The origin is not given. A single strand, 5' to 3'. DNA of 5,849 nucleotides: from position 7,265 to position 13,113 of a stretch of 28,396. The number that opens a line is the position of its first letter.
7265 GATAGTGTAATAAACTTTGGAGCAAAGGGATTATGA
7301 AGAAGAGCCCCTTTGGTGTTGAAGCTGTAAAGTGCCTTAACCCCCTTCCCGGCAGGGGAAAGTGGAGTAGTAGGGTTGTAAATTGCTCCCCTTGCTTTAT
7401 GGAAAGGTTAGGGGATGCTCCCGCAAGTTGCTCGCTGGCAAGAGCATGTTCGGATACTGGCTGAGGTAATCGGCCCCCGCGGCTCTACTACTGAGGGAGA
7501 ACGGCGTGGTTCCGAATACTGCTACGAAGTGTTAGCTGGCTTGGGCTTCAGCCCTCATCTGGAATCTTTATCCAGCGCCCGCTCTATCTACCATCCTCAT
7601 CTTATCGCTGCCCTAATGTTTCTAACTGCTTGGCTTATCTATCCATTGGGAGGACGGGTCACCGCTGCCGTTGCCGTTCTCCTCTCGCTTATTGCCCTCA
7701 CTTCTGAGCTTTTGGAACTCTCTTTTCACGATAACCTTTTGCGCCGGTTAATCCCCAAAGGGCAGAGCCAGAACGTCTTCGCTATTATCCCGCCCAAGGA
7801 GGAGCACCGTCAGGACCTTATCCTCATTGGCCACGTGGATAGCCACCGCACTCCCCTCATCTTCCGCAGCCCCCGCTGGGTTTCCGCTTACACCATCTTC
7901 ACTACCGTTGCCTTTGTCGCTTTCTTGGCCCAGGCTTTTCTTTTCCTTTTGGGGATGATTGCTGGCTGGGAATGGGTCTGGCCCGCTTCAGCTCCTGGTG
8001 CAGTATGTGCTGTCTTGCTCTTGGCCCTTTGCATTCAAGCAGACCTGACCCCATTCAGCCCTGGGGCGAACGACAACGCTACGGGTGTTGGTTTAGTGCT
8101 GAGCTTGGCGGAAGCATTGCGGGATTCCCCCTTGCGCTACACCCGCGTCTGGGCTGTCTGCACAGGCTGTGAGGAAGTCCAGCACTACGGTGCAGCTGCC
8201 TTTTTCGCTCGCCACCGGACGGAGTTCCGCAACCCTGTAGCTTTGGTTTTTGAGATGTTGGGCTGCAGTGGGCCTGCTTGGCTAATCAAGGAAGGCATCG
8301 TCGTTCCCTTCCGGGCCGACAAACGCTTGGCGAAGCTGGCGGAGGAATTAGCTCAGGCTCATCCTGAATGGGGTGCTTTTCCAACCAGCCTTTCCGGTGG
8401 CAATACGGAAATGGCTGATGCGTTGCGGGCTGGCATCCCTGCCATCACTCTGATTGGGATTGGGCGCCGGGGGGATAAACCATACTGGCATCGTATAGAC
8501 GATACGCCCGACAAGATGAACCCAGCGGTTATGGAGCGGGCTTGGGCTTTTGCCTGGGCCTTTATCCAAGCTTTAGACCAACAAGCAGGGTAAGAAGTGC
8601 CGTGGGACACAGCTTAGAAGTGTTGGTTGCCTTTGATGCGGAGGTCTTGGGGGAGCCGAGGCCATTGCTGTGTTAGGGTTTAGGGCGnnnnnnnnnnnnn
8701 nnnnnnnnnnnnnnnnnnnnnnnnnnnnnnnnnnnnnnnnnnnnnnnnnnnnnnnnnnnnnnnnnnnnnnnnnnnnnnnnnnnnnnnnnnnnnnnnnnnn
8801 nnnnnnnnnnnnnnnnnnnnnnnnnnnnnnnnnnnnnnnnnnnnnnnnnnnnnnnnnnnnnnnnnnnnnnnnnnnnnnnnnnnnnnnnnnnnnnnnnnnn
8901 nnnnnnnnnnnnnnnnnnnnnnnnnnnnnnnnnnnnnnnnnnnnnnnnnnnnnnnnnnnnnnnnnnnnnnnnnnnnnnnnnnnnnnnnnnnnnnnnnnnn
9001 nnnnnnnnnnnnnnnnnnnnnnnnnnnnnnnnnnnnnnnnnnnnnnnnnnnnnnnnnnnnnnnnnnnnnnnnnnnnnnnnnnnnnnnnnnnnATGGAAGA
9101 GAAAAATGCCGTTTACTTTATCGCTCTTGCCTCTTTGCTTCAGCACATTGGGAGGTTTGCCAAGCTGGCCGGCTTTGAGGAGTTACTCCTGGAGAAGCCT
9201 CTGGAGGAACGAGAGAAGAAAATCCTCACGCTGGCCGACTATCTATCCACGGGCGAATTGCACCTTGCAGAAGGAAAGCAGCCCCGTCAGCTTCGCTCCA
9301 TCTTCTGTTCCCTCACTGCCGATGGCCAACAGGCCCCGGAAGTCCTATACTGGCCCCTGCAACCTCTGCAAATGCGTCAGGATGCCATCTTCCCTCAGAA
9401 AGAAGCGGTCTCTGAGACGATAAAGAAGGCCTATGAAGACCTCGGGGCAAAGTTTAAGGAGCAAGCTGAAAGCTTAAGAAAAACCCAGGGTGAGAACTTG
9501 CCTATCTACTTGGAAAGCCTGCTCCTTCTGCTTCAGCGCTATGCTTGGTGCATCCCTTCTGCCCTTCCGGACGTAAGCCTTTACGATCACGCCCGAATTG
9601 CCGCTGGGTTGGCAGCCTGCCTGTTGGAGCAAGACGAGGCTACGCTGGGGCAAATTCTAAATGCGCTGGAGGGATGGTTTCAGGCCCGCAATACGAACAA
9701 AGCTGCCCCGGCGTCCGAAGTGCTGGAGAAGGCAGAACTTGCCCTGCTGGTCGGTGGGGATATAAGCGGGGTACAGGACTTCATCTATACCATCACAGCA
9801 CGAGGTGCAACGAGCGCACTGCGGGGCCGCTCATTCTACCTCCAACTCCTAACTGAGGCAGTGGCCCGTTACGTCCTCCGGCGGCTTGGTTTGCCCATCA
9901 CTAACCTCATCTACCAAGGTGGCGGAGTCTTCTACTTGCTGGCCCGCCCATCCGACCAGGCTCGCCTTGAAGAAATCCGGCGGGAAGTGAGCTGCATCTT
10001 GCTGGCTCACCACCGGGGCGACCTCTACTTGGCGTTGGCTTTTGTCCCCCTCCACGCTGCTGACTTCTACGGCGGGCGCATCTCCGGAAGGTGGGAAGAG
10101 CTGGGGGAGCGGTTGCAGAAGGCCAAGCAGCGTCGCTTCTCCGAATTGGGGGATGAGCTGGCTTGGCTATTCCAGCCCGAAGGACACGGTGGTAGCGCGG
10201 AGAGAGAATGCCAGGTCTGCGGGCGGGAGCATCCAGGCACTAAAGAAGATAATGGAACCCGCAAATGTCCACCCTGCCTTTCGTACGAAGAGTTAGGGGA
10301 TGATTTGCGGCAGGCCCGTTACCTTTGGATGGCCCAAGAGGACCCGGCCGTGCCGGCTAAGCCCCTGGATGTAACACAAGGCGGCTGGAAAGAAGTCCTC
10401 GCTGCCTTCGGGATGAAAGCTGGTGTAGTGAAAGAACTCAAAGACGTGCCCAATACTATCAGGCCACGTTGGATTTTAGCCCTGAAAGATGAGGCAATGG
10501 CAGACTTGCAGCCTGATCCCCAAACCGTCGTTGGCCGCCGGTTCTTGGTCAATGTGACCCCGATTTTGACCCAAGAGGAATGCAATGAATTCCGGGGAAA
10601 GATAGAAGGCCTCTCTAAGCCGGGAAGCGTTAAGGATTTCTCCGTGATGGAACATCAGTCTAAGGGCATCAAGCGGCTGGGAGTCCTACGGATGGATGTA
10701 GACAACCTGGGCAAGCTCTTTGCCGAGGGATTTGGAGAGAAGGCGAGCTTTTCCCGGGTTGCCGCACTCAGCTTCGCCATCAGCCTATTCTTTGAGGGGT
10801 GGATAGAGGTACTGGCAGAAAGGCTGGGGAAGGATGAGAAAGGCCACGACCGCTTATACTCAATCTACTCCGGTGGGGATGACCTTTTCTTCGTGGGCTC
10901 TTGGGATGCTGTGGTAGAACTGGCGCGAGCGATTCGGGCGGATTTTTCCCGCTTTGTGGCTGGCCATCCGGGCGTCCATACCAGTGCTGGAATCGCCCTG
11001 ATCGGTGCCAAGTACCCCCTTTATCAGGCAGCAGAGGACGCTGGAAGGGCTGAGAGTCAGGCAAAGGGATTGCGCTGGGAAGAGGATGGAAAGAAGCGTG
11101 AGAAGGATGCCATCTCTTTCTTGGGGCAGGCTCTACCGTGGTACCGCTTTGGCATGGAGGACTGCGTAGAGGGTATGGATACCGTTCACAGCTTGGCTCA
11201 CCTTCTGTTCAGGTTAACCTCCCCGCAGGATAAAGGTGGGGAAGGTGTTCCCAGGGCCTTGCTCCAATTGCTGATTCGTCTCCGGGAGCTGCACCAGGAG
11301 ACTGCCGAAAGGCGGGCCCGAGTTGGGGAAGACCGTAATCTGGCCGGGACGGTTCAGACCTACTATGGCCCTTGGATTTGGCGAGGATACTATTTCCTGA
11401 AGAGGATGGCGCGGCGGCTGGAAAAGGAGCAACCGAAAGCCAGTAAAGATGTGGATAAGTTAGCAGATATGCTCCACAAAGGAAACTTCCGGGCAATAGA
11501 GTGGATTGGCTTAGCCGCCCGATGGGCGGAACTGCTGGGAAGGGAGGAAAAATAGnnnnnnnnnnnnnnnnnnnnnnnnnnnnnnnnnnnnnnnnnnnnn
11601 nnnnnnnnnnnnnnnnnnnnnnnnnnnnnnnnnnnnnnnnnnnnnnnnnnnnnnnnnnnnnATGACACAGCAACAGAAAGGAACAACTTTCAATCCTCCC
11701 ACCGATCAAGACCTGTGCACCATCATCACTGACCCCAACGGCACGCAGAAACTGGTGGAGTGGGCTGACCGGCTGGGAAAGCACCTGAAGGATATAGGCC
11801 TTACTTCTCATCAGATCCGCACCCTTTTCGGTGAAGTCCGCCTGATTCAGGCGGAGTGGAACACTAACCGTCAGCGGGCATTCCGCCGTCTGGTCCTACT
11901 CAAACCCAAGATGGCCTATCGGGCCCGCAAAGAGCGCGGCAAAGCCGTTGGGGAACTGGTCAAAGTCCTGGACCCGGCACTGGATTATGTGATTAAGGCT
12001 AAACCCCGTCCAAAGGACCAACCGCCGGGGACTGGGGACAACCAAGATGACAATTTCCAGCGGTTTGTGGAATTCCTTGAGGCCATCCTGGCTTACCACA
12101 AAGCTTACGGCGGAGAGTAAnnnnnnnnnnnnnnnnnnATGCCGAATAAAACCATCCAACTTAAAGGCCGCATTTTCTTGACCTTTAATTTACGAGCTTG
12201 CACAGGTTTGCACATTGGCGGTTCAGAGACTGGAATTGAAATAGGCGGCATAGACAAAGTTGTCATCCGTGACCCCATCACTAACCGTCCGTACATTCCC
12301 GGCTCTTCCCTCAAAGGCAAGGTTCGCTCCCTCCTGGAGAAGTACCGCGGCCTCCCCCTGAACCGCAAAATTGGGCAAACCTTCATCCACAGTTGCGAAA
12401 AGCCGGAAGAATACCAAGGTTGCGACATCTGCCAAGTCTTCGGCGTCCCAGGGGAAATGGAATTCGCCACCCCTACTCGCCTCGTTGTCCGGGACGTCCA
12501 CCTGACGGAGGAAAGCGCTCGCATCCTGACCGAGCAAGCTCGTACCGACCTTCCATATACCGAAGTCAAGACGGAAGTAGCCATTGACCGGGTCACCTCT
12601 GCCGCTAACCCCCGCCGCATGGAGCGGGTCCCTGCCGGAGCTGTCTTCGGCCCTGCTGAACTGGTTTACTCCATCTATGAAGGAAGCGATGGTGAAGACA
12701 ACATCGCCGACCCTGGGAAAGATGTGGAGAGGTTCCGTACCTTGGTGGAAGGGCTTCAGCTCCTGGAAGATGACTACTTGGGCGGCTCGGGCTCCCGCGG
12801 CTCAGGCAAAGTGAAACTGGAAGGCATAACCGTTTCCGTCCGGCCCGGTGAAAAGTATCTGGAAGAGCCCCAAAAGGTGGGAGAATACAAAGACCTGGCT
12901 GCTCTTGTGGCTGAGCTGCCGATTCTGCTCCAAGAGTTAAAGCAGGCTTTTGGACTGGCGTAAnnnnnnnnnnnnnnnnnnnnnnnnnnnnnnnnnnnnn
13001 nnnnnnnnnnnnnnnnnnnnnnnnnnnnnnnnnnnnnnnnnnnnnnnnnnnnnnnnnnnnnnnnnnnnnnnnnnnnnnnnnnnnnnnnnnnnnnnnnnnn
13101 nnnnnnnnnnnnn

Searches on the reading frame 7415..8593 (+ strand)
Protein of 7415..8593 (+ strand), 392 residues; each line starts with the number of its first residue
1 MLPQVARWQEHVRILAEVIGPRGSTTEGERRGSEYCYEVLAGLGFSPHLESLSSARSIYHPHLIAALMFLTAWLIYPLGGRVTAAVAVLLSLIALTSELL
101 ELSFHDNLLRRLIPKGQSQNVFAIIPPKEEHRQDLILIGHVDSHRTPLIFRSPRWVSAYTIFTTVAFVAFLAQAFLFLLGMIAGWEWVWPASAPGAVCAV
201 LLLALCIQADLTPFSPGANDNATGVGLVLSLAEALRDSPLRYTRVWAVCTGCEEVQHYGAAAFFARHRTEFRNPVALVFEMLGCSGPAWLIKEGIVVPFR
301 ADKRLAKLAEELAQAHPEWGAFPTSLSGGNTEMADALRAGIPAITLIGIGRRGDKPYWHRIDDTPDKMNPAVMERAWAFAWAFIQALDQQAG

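Call 5: search_protein_families(library=pfam, proteins=[window:7415-8593:+], max_evalue=0.01)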
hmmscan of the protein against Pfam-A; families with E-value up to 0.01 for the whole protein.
window:7415-8593:+ (392 aa): 3 families
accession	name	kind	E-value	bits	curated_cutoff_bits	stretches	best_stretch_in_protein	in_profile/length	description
PF04389.22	Peptidase_M28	-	4.5e-21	75.9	21.3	1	210-381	22-190/193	Peptidase family M28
PF01546.33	Peptidase_M20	-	7.1e-05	23.2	24.6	1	216-353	31-177/206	Peptidase family M20/M25/M40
PF05343.19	Peptidase_M42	-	0.008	15.7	23.2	0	219-266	133-179/292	M42 glutamyl aminopeptidase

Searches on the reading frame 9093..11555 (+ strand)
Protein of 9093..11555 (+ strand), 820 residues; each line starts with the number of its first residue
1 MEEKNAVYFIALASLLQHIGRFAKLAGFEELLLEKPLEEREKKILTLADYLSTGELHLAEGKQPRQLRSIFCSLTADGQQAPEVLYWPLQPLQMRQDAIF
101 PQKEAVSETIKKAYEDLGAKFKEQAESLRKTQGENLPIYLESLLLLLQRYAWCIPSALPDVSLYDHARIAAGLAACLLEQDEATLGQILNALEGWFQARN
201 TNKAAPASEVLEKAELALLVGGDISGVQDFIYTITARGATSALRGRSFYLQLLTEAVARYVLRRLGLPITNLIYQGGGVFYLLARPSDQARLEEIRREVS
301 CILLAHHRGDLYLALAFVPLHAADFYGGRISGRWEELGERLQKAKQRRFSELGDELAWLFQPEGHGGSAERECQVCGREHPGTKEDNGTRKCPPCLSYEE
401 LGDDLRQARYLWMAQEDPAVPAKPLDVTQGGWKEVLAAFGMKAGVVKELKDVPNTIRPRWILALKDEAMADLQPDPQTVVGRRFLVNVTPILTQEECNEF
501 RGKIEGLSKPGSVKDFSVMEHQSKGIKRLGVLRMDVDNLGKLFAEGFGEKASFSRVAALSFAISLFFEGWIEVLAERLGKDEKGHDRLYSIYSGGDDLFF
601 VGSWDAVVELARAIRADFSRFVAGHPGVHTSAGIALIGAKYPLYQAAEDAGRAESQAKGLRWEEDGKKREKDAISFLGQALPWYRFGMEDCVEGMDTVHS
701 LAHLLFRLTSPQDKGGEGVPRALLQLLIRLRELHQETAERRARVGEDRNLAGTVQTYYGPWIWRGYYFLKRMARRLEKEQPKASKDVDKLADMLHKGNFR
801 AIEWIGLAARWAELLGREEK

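Call 5: search_protein_families(library=pfam, proteins=[window:9093-11555:+], max_evalue=0.01)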
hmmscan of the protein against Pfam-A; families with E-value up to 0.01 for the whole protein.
window:9093-11555:+ (820 aa): 2 families
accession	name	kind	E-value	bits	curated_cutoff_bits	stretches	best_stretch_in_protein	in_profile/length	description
PF22335.1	Cas10-Cmr2_palm2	-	3.1e-32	111.9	27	1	528-659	1-125/133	Cas10/Cmr2, second palm domain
PF18211.6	Csm1_B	-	6.4e-28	96.9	26.4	1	234-325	1-94/94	Csm1 subunit domain B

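Call 44: search_protein_families(library=ncbifam, proteins=[window:9093-11555:+], max_evalue=0.001)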
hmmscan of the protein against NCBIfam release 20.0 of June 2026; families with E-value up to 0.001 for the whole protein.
window:9093-11555:+ (820 aa): 2 families
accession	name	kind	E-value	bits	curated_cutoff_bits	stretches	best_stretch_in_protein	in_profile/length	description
TIGR02578.2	cas_TM1811_Csm1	equivalog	1.3e-175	586.2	170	1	35-817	60-753/753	type III-A CRISPR-associated protein Cas10/Csm1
TIGR02577.1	cas_TM1794_Cmr2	equivalog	2.6e-09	36.5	79.4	1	580-658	424-509/510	type III-B CRISPR-associated protein Cas10/Cmr2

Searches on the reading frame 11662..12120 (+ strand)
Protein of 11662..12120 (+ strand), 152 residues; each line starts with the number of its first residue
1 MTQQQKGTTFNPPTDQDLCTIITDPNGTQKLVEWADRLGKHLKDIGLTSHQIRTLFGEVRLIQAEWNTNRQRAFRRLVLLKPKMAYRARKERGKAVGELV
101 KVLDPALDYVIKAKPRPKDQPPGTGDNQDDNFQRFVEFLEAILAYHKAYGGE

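Call 44: search_protein_families(library=ncbifam, proteins=[window:11662-12120:+], max_evalue=0.001)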
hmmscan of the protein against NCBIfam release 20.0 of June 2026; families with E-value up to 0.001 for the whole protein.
window:11662-12120:+ (152 aa): 1 family
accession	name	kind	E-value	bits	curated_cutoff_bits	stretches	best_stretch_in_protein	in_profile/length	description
TIGR01870.1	cas_TM1810_Csm2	hypoth_equivalog_domain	5.2e-17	62.5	30.6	1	47-151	1-96/96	type III-A CRISPR-associated protein Csm2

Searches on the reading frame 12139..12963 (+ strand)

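Call 5: search_protein_families(library=pfam, proteins=[window:12139-12963:+], max_evalue=0.01)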
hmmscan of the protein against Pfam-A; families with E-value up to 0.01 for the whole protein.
window:12139-12963:+ (274 aa): 1 family
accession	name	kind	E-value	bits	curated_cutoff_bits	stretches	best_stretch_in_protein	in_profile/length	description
PF03787.20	RAMPs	-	4.4e-19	70.2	22.1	1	18-226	2-189/189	RAMP superfamily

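Call 44: search_protein_families(library=ncbifam, proteins=[window:12139-12963:+], max_evalue=0.001)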
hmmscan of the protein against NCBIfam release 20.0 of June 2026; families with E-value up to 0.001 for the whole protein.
window:12139-12963:+ (274 aa): 5 families
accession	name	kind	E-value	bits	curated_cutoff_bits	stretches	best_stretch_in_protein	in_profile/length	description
TIGR02582.1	cas7_TM1809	equivalog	3.8e-67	226.2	90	1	10-227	2-203/203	type III-A CRISPR-associated RAMP protein Csm3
TIGR02581.1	cas_cyan_RAMP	equivalog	2.7e-12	46.8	108.05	1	18-229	10-212/216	type III CRISPR-associated RAMP protein Csx7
TIGR02580.1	cas_RAMP_Cmr4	equivalog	2e-07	31.1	87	1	16-68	3-53/283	type III-B CRISPR module RAMP protein Cmr4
TIGR03986.1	TIGR03986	equivalog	6.4e-05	22.5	161.35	1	10-67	34-89/568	TIGR03986 family type III CRISPR-associated RAMP protein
TIGR01899.1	cas_TM1807_csm5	equivalog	0.00067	19.2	38.3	0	47-65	106-124/364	type III-A CRISPR-associated RAMP protein Csm5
